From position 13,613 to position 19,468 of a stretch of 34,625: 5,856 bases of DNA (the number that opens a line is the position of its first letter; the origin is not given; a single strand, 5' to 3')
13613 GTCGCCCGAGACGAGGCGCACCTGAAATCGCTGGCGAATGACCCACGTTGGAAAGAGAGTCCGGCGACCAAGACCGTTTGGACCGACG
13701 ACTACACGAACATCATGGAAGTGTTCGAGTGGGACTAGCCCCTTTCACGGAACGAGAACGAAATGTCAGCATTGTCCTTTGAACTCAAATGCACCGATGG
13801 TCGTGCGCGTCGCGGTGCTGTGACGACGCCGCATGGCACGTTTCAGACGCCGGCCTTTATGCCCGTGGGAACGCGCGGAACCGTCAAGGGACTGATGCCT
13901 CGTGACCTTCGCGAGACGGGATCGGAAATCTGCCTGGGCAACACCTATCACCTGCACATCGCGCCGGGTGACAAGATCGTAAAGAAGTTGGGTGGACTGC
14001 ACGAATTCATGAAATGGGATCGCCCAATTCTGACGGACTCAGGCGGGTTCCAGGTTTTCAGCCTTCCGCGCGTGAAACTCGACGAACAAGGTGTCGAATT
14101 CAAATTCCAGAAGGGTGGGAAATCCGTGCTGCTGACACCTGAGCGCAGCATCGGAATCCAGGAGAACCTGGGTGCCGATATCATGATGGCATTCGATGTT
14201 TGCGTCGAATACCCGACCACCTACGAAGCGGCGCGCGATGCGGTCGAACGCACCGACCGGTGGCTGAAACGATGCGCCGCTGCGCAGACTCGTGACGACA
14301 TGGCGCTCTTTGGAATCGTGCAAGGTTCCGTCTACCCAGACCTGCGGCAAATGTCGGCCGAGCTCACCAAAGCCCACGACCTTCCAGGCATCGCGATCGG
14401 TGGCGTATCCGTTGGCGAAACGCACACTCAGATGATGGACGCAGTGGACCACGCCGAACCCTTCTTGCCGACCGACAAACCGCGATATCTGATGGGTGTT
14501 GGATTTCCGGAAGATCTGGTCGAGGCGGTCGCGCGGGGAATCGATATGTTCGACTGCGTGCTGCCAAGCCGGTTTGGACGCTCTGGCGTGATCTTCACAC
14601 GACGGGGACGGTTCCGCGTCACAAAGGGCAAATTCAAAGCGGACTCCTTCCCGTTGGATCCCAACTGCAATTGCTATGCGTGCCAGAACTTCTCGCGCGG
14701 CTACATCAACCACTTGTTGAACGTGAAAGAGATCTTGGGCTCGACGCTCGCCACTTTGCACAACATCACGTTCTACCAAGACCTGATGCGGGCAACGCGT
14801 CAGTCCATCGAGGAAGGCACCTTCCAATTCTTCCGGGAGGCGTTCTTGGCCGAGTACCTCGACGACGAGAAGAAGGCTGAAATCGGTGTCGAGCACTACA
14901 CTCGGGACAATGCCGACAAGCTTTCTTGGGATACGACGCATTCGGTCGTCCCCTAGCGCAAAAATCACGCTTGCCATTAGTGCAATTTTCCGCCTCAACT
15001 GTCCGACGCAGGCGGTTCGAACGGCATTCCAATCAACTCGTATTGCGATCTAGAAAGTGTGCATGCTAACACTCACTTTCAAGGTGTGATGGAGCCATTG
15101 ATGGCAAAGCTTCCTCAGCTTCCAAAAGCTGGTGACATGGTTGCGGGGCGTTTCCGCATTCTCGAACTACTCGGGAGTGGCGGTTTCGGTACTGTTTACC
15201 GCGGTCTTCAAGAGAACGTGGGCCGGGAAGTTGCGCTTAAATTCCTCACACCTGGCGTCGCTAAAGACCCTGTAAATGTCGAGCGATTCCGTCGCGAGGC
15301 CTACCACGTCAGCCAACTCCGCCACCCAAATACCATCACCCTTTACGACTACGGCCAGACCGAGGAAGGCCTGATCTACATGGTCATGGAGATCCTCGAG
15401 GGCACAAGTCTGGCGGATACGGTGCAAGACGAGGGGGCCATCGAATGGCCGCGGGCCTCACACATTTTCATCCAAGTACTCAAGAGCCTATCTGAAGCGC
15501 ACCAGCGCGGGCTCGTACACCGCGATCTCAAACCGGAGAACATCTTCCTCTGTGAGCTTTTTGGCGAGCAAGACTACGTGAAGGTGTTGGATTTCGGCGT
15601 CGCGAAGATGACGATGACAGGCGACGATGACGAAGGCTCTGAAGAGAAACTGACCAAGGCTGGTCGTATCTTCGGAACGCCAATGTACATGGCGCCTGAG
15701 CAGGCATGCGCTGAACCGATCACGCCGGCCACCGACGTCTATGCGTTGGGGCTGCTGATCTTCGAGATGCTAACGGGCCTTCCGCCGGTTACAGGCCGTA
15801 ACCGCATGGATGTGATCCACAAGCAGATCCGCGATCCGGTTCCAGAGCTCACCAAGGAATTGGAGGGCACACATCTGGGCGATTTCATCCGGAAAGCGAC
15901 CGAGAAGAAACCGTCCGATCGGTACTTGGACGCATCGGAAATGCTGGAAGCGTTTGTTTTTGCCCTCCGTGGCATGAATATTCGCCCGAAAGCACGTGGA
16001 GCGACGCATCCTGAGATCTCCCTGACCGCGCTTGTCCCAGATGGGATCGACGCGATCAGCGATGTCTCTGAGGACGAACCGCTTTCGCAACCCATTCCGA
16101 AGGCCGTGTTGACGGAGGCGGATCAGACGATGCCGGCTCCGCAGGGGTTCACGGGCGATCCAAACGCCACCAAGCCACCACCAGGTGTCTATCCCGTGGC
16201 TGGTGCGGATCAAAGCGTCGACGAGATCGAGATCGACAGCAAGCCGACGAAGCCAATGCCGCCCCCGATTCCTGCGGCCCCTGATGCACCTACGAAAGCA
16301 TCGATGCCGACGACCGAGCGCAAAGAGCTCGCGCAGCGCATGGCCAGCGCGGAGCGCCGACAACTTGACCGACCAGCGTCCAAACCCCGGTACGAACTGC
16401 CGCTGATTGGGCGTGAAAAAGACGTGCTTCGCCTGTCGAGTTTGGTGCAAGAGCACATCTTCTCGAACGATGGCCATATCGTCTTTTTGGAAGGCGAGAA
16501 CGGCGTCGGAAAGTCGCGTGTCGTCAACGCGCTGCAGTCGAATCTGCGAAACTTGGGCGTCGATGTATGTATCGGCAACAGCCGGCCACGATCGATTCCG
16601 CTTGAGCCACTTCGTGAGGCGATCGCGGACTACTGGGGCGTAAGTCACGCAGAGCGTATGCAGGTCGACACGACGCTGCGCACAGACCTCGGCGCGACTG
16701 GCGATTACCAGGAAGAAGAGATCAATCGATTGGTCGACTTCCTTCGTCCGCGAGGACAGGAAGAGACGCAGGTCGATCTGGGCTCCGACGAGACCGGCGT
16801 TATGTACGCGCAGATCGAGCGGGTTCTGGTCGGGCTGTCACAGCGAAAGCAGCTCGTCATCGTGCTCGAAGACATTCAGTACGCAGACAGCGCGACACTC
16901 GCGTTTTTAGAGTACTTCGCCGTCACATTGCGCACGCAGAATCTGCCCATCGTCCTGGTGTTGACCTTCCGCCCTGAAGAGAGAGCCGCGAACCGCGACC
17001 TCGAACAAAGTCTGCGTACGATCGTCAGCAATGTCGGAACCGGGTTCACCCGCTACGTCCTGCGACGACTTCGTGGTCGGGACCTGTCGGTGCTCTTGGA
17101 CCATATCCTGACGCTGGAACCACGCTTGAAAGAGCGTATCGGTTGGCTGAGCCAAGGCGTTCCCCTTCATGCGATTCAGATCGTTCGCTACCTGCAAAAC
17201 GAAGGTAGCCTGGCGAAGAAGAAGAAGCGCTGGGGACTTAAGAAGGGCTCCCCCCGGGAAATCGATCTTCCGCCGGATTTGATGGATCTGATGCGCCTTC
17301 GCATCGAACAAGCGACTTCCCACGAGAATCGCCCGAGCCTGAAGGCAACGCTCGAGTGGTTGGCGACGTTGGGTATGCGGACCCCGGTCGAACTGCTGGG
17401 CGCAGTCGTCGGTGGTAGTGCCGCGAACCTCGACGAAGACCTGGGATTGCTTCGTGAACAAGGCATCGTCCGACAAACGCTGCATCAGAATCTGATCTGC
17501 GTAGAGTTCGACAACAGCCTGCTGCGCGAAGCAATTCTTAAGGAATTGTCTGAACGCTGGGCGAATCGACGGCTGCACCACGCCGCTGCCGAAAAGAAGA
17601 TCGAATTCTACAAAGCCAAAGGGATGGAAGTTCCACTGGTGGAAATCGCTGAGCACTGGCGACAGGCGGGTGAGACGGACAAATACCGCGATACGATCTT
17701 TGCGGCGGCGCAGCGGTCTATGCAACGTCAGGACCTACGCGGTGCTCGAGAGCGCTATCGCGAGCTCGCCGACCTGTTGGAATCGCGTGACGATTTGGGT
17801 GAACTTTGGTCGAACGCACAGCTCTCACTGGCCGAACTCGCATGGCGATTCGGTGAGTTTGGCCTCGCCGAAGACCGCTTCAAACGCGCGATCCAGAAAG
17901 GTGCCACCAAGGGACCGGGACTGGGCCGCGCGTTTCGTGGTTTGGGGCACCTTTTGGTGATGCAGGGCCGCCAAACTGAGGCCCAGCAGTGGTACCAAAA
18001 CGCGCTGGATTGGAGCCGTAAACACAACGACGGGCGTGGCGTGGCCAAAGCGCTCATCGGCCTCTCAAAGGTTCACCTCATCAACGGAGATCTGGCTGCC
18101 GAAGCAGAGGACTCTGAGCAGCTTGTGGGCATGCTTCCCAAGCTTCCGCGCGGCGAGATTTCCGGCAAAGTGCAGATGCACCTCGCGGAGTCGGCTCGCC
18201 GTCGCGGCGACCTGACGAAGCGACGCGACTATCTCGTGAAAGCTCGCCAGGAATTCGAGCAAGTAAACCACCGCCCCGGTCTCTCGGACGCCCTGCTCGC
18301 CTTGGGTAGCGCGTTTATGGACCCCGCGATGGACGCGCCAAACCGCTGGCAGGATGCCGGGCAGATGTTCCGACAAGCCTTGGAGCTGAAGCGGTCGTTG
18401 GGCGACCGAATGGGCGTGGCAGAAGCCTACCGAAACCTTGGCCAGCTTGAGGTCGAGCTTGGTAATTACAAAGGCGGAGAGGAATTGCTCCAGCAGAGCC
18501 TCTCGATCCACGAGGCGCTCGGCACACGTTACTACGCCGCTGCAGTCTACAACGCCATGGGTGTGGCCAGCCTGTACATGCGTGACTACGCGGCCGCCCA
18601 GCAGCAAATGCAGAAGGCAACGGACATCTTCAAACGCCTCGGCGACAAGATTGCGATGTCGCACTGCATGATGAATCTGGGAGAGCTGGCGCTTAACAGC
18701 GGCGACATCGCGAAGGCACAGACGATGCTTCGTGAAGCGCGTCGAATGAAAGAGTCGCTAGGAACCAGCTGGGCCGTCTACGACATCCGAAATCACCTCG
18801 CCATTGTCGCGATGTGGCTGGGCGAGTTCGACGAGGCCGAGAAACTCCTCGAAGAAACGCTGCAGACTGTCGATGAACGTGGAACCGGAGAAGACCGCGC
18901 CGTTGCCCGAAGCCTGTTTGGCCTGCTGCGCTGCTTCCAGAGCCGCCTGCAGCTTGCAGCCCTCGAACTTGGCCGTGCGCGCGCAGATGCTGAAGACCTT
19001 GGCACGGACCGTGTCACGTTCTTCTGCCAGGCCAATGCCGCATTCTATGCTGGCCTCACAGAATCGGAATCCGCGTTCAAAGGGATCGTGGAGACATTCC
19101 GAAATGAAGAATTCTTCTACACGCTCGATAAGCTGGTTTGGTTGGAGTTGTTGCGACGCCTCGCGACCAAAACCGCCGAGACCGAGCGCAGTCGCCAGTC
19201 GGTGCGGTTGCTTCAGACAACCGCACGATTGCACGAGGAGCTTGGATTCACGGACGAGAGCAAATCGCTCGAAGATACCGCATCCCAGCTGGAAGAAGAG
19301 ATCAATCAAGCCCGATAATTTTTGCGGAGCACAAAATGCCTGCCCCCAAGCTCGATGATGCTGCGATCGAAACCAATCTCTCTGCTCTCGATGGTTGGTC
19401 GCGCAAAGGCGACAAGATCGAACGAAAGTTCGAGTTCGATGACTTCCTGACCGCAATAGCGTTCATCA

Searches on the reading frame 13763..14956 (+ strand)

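Call 58: search_protein_families(library=pfam, proteins=[window:13763-14956:+], max_evalue=0.001)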
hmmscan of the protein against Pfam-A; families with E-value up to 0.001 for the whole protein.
window:13763-14956:+ (397 aa): 1 family
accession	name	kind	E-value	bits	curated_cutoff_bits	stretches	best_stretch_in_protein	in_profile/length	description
PF01702.25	TGT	-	1.3e-151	505.2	26.3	1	13-365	2-355/357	Queuine tRNA-ribosyltransferase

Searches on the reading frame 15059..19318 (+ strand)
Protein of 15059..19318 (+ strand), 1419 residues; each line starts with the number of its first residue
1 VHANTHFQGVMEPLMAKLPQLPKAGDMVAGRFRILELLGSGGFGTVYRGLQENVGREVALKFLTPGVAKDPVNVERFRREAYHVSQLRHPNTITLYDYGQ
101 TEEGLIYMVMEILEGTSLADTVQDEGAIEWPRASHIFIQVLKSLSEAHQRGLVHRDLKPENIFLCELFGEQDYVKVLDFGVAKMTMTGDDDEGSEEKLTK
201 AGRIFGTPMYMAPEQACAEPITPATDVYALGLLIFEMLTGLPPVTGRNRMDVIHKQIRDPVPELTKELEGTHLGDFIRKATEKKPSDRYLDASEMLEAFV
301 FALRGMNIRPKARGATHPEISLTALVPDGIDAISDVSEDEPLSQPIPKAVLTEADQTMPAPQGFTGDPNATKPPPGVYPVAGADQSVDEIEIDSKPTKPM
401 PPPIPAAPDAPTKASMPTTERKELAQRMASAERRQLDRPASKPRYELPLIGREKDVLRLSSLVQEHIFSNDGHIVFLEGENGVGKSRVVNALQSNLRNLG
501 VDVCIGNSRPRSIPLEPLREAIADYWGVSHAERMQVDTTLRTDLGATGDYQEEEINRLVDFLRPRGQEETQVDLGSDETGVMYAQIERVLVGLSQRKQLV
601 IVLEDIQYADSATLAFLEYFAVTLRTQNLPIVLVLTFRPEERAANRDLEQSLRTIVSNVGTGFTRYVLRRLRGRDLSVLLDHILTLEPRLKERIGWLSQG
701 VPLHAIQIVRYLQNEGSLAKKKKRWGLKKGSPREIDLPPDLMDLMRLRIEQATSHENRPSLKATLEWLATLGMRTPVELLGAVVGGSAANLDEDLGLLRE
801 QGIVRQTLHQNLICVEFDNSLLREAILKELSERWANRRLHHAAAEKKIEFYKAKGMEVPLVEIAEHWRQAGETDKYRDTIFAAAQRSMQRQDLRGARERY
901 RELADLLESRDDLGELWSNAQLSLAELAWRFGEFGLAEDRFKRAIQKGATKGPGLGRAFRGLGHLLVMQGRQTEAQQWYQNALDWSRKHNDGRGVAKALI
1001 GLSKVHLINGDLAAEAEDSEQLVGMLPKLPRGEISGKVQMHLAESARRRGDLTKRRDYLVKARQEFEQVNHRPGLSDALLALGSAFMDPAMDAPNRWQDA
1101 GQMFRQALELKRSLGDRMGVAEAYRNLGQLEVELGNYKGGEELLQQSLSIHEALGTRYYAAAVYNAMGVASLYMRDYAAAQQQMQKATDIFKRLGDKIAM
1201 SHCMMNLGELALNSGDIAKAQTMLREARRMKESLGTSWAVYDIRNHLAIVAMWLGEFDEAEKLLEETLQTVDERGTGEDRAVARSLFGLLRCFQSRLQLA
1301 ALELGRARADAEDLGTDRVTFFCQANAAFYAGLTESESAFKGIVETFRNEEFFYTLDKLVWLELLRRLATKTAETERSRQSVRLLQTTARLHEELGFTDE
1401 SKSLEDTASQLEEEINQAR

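Call 58: search_protein_families(library=pfam, proteins=[window:15059-19318:+], max_evalue=0.001)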
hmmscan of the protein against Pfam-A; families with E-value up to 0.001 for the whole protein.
window:15059-19318:+ (1419 aa): 20 families
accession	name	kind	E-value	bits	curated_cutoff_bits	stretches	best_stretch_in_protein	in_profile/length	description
PF00069.31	Pkinase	-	2.8e-48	165.1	31.7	1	33-296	2-258/263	Protein kinase domain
PF13424.12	TPR_12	-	1.8e-32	111.8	30.1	4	1160-1232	2-76/77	Tetratricopeptide repeat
PF07714.23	PK_Tyr_Ser-Thr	-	8.8e-31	107.6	23.1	1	34-288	3-248/258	Protein tyrosine and serine/threonine kinase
PF13191.12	AAA_16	-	1.4e-16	61.8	32.6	1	448-629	1-164/167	AAA ATPase domain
PF13374.12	TPR_10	-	9e-13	48.2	27.5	0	1243-1270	4-31/42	Tetratricopeptide repeat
PF07719.23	TPR_2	-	4.3e-12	45.6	27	0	1121-1150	1-30/34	Tetratricopeptide repeat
PF17874.7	TPR_MalT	-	8.3e-09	35.6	45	2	1095-1270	54-231/336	MalT-like TPR region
PF00515.34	TPR_1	-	1.3e-08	34.7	27.8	0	1242-1269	2-29/34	Tetratricopeptide repeat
PF14559.12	TPR_19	-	4.2e-08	33.8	25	0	1242-1268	26-52/68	Tetratricopeptide repeat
PF13181.12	TPR_8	-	3.1e-07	30.4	25.7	0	1203-1227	3-27/34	Tetratricopeptide repeat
PF13428.12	TPR_14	-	5.4e-07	30.1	23.5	0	919-948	2-31/44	Tetratricopeptide repeat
PF10602.15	RPN7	-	1.7e-06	28.3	29.6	1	1200-1333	35-160/174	26S proteasome subunit RPN7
PF13432.12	TPR_16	-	3e-06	28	32.7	1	923-983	2-58/65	Tetratricopeptide repeat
PF13401.12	AAA_22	-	4.9e-06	27.3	27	1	473-636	6-123/130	AAA domain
PF14938.12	SNAP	-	2.2e-05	24.5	25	1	1095-1260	49-215/282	Soluble NSF attachment protein, SNAP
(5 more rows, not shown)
